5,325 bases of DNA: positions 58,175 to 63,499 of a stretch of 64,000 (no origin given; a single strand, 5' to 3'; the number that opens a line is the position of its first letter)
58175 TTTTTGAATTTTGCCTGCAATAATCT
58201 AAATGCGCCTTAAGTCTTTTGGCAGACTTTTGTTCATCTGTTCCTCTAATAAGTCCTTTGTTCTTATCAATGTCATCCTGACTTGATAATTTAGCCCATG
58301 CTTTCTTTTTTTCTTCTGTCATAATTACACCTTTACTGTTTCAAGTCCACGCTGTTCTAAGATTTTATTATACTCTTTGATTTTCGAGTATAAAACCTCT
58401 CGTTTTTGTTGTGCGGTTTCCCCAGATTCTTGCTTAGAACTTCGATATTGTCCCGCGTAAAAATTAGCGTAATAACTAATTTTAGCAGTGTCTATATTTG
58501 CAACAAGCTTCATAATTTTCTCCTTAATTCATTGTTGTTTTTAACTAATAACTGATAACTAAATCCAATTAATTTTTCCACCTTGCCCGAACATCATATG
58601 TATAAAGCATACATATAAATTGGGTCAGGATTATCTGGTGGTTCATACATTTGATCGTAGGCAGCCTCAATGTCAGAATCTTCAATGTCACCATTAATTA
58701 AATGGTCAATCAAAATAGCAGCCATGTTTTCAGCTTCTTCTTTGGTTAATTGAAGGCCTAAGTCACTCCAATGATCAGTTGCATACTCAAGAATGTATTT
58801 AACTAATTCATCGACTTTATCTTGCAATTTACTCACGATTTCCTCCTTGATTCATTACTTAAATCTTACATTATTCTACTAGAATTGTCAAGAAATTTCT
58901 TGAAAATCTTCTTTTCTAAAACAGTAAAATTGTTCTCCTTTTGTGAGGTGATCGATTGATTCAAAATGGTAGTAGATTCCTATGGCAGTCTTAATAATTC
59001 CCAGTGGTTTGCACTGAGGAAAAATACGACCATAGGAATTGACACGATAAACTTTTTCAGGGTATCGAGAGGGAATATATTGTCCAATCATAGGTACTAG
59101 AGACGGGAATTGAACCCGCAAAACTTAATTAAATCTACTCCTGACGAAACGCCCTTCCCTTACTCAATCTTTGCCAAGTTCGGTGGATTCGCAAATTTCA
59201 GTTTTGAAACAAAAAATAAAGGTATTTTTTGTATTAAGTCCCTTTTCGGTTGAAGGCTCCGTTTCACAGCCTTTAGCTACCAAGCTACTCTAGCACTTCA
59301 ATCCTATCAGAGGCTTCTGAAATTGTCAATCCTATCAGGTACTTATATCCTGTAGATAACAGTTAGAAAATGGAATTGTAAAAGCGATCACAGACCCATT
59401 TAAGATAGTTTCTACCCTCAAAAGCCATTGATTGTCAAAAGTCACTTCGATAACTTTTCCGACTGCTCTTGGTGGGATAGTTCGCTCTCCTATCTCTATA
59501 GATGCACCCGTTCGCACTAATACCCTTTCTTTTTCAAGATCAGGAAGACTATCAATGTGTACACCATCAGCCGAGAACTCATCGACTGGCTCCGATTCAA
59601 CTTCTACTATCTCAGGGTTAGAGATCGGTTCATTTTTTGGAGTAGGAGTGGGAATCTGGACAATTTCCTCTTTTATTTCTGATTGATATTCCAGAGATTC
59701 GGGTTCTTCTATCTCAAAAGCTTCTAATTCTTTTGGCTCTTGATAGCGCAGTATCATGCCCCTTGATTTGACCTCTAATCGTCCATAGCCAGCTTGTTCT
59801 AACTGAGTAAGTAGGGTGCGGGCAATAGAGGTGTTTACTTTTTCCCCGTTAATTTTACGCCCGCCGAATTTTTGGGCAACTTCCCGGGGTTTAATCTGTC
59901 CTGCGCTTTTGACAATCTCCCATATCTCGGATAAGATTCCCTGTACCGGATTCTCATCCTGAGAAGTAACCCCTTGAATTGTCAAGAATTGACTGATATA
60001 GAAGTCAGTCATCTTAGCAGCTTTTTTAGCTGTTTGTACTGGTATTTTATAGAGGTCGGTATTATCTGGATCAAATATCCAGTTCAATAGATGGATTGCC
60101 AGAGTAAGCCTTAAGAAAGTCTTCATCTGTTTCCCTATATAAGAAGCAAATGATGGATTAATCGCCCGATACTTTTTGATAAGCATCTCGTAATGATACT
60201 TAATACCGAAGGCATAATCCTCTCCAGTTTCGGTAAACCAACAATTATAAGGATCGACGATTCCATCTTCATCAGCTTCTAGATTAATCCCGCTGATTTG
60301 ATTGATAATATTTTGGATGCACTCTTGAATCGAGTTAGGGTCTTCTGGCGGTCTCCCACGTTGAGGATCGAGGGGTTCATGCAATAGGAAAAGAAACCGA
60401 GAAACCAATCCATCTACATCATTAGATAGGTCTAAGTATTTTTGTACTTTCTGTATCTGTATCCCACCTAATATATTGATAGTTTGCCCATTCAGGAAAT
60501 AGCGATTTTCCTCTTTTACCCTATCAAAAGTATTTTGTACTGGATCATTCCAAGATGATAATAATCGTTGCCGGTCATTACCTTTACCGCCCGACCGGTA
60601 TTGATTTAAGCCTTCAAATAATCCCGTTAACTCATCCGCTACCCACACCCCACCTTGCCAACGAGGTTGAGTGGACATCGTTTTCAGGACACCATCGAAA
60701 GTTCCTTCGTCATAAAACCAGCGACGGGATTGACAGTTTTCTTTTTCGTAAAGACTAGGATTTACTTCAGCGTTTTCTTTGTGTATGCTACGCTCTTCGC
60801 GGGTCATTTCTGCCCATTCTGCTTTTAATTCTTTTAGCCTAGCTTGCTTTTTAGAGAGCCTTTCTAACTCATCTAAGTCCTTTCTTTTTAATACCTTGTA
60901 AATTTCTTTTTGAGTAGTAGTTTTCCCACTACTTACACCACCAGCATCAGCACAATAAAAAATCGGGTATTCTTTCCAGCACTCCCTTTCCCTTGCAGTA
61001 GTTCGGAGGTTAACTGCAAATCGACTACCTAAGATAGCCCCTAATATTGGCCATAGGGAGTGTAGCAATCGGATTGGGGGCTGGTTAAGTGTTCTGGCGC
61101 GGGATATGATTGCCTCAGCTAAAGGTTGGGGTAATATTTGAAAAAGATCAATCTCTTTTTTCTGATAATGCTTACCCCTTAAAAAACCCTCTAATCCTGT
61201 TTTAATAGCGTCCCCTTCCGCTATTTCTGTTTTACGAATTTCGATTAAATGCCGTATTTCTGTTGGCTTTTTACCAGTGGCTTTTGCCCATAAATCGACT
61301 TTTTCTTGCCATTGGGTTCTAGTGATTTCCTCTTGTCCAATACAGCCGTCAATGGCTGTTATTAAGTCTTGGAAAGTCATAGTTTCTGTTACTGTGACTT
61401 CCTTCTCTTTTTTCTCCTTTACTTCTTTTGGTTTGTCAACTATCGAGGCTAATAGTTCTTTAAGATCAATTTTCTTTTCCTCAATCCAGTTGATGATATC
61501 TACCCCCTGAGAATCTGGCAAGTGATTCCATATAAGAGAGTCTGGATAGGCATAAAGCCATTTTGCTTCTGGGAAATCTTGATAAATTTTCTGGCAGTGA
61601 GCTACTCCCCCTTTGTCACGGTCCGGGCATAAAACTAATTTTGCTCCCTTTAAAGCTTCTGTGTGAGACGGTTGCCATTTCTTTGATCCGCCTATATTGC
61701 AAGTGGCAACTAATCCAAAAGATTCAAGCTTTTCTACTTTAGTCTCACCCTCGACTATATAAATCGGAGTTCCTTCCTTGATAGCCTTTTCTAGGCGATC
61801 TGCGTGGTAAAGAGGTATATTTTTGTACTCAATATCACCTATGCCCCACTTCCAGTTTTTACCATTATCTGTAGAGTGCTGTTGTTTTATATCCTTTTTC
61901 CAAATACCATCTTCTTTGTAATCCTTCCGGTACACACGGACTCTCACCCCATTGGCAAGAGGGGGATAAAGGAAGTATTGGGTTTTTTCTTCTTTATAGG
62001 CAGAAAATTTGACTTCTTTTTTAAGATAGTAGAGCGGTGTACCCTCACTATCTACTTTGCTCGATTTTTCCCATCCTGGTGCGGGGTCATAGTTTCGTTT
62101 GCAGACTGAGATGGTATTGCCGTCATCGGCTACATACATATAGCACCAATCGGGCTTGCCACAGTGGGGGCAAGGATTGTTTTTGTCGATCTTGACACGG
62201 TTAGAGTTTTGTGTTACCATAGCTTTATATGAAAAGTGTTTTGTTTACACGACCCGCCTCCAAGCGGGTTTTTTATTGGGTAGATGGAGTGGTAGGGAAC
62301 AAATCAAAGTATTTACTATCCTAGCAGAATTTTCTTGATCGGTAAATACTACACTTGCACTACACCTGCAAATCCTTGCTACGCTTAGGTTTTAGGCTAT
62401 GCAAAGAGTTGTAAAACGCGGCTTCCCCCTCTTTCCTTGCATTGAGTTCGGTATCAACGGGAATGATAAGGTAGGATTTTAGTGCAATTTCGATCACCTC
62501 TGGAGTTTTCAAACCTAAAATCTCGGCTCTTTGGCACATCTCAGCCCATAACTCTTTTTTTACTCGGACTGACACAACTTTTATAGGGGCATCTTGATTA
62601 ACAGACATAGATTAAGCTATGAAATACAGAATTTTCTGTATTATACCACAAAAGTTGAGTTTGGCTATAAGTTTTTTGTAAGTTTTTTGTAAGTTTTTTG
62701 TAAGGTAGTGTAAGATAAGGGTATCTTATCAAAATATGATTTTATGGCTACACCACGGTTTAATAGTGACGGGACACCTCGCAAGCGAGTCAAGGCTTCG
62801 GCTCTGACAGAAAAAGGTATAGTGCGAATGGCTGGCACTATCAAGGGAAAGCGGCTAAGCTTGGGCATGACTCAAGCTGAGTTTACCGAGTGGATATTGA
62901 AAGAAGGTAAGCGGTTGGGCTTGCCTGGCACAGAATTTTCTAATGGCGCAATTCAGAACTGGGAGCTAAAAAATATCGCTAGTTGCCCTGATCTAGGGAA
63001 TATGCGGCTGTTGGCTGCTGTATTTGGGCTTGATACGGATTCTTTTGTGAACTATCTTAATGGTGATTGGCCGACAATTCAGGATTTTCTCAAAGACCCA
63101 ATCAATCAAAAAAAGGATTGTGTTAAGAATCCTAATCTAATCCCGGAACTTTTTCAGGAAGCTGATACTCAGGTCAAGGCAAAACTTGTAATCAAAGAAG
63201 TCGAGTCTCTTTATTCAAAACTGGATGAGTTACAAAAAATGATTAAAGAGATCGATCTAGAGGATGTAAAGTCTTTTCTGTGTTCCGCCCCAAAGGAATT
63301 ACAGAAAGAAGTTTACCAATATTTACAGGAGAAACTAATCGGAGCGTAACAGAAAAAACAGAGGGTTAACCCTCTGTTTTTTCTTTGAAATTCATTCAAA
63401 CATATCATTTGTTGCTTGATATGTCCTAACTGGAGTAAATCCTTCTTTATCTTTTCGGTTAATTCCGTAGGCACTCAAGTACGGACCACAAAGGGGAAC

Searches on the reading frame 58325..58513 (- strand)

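Call 31: search_protein_families(library=pfam, max_evalue=1, proteins=[window:58325-58513:-])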
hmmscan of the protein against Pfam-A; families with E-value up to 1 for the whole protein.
window:58325-58513:- (62 aa): 1 family
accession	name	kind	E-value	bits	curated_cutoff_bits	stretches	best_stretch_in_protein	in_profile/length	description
PF09236.15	AHSP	-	0.022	15.6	27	0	11-39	40-68/87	Alpha-haemoglobin stabilising protein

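Call 54: search_protein_families(library=phrogs, max_evalue=1, proteins=[window:58325-58513:-])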
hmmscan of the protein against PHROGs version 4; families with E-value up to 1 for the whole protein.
window:58325-58513:- (62 aa): 2 families
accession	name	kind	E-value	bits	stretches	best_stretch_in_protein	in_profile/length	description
phrog_33027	-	unknown function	0.00066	20.8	1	38-59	2-23/57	-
phrog_24571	-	unknown function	0.12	13.7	1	10-51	4-44/126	-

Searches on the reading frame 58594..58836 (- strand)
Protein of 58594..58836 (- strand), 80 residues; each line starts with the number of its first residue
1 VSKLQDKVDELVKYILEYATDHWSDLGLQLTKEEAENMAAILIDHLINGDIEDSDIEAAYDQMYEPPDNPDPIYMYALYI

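Call 31: search_protein_families(library=pfam, max_evalue=1, proteins=[window:58594-58836:-])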
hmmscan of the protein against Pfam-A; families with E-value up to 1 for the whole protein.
window:58594-58836:- (80 aa): 2 families
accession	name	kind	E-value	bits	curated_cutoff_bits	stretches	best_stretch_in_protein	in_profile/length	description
PF06730.16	FAM92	-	0.052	13.4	23.6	1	1-44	45-88/225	FAM92 protein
PF23300.3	HEAT_Nup120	-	0.2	11.9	29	1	22-69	106-154/170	Nucleoporin Nup120, HEAT repeats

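Call 54: search_protein_families(library=phrogs, max_evalue=1, proteins=[window:58594-58836:-])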
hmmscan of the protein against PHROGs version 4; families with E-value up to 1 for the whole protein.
window:58594-58836:- (80 aa): 4 families
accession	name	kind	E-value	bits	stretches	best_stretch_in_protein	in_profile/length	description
phrog_26265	-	unknown function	0.0043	18.1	1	3-71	13-82/84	-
phrog_21441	-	unknown function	0.055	14.9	1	5-51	4-50/75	-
phrog_14023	-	unknown function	0.092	13.1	1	1-51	275-325/344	-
phrog_20663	-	unknown function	0.16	13.4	1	44-77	5-38/66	-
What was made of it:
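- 58008..58836 (-): Four small upstream genes (80, 62, 52 and 50 aa; 58594-58836, 58325-58513, 58164-58322, 58008-58160). Part of this stretch travels with the array. No Pfam or PHROG function (calls 31, 54).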

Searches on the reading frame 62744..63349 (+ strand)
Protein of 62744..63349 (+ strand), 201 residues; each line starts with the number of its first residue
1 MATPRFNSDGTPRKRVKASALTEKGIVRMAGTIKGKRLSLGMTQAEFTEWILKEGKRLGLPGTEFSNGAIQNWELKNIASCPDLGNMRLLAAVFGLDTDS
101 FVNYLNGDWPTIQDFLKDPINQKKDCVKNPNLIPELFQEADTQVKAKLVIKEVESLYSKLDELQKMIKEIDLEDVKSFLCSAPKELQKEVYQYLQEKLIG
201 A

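Call 54: search_protein_families(library=phrogs, max_evalue=1, proteins=[window:62744-63349:+])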
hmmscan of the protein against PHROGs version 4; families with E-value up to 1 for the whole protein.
window:62744-63349:+ (201 aa): 5 families
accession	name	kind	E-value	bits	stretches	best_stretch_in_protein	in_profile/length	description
phrog_8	-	transcription regulation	0.017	15.6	1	33-150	165-242/346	transcriptional regulator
phrog_6820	-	unknown function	0.023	14.9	1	103-122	223-242/261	-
phrog_4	-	transcription regulation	0.074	13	1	29-104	137-194/400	transcriptional repressor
phrog_36631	-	unknown function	0.25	12.9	1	134-169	14-49/77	-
phrog_13268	-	unknown function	0.27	11.8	1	135-194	78-136/362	-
